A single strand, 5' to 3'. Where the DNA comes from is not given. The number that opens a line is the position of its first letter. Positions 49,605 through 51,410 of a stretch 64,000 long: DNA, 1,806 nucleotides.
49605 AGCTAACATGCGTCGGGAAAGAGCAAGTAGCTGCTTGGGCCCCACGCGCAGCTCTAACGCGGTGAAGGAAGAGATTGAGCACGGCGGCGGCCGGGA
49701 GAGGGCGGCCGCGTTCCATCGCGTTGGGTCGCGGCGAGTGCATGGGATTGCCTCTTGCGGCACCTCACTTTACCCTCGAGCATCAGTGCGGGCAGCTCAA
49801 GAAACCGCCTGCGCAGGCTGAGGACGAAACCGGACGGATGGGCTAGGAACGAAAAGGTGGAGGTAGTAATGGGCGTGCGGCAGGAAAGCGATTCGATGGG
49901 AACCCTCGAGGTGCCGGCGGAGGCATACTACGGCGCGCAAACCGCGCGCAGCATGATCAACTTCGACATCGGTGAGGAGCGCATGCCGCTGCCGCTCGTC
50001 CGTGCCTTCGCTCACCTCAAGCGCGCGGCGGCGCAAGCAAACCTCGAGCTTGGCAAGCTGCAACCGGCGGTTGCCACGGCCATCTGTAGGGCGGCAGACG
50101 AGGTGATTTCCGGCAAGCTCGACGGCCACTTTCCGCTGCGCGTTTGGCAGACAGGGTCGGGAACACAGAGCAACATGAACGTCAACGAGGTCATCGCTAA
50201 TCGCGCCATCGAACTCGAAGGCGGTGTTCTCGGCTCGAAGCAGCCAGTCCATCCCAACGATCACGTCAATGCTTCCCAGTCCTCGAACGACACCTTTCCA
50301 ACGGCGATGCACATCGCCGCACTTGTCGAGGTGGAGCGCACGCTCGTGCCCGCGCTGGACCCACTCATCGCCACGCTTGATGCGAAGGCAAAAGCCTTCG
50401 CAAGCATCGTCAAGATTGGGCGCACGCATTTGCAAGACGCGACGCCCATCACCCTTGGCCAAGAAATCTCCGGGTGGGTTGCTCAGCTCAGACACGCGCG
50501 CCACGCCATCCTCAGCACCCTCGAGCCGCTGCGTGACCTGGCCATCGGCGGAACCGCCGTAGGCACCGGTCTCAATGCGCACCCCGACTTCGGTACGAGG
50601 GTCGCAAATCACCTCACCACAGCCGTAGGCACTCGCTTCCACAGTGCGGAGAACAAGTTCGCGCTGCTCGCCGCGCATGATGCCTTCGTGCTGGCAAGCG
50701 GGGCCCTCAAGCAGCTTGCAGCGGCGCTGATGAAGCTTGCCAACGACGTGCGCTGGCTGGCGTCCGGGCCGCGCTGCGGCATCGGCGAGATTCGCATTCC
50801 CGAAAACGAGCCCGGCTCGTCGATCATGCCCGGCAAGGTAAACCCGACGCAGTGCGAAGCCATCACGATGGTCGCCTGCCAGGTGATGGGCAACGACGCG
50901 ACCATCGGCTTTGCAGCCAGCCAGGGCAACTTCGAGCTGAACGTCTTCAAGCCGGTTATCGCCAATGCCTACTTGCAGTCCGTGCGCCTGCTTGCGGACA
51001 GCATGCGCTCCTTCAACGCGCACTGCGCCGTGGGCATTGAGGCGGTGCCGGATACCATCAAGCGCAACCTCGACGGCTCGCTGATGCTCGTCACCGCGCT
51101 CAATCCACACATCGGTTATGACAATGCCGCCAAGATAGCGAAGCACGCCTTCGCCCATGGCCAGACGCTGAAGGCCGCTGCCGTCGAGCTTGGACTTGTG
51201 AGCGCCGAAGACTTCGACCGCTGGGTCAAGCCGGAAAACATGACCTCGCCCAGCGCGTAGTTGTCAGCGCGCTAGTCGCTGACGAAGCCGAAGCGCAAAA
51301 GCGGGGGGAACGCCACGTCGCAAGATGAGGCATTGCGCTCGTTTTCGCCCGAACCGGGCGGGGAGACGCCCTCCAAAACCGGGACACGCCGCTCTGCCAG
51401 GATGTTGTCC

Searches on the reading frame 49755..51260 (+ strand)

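Call 76: search_protein_families(library=pfam, proteins=[window:49755-51260:+], max_evalue=0.00001)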
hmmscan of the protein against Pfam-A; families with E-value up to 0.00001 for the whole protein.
window:49755-51260:+ (501 aa): 2 families
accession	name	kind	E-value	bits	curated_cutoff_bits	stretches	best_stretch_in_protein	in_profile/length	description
PF00206.25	Lyase_1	-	6.6e-109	364.5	27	1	49-379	1-312/312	Lyase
PF10415.14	FumaraseC_C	-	4.6e-26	91.4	32.5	1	445-497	1-53/54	Fumarase C C-terminus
